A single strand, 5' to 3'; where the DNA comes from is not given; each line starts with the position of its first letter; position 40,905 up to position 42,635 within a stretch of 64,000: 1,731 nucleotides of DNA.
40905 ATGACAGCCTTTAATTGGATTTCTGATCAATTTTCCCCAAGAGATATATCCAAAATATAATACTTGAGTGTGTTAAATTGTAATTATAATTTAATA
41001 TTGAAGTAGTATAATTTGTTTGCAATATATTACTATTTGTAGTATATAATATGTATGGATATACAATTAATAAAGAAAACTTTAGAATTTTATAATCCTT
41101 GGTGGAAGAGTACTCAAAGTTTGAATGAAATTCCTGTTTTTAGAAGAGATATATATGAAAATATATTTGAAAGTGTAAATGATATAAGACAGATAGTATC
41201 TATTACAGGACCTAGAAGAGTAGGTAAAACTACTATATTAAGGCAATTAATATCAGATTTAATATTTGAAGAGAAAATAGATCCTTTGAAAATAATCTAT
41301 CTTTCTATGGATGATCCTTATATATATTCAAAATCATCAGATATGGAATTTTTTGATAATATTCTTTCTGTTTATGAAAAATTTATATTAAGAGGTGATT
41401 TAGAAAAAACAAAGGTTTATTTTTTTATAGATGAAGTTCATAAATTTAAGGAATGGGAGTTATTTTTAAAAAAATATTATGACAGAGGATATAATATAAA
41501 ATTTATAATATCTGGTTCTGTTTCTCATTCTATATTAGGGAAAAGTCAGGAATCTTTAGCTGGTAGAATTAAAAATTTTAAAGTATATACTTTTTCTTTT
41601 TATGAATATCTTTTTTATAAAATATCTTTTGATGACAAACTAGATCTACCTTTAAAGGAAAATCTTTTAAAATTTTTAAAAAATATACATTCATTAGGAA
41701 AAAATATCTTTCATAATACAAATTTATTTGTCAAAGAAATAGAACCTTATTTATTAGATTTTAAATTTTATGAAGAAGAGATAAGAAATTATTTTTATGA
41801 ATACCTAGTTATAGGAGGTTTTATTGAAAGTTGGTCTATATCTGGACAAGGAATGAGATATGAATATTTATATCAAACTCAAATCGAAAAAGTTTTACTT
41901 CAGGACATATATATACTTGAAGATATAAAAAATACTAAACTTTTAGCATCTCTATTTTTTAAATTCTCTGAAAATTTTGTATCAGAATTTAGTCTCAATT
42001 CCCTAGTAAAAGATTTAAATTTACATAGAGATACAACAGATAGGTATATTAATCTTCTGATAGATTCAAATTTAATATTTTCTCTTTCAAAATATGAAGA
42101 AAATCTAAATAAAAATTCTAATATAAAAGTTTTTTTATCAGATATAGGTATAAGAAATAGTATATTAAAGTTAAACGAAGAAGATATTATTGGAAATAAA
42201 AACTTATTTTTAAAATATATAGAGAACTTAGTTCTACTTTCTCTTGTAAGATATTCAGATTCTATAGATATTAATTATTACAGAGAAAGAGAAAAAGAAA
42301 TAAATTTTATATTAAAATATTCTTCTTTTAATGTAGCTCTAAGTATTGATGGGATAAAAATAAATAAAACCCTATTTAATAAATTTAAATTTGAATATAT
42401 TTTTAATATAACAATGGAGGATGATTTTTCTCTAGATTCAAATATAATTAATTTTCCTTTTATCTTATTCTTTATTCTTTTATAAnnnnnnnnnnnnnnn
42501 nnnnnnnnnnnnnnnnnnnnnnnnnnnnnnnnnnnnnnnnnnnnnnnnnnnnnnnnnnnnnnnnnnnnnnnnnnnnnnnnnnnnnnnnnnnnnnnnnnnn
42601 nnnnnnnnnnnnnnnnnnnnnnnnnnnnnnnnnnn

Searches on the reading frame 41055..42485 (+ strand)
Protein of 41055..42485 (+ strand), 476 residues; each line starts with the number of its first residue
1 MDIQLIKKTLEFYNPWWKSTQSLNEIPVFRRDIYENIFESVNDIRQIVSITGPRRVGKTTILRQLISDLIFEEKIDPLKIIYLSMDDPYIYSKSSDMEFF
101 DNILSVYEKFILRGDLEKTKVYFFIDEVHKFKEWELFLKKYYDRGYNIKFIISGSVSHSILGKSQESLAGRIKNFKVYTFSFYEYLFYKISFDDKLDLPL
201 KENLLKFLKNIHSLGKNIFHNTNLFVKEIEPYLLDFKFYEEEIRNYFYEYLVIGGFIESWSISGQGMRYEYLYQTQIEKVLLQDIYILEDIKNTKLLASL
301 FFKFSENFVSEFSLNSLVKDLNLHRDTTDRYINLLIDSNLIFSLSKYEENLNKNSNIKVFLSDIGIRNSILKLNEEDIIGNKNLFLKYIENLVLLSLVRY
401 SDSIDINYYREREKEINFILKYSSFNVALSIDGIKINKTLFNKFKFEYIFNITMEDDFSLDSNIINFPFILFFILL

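Call 41: find_encoding_contigs(protein=window:41055-42485:+, flank=10000, max_places=1)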
Protein window:41055-42485:+ (476 aa): 19 contigs read that carry it; 1 place shown.
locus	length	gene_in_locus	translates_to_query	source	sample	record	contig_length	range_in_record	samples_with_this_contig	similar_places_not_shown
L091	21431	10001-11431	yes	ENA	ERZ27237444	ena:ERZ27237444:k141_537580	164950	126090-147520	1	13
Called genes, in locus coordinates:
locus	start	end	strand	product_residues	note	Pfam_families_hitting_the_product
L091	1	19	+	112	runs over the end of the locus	PF00825:Ribonuclease_P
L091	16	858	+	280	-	PF02096:60KD_IMP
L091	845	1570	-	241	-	PF00398:RrnaAD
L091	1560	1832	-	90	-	-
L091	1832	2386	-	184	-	-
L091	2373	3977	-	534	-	PF11104:PilM_2, PF05137:PilN (faint)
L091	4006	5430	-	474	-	-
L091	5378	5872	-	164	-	-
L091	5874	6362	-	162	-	-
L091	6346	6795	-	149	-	PF07963:N_methyl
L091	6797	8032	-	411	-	PF28597:T2SSF_N, PF00482:T2SSF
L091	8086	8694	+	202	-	PF00990:GGDEF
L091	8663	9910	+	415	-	PF07992:Pyr_redox_2, PF22366:NDH2_C (weak)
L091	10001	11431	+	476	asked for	PF13173:AAA_14, PF13635:DUF4143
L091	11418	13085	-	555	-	PF05157:MshEN (weak), PF00437:T2SSE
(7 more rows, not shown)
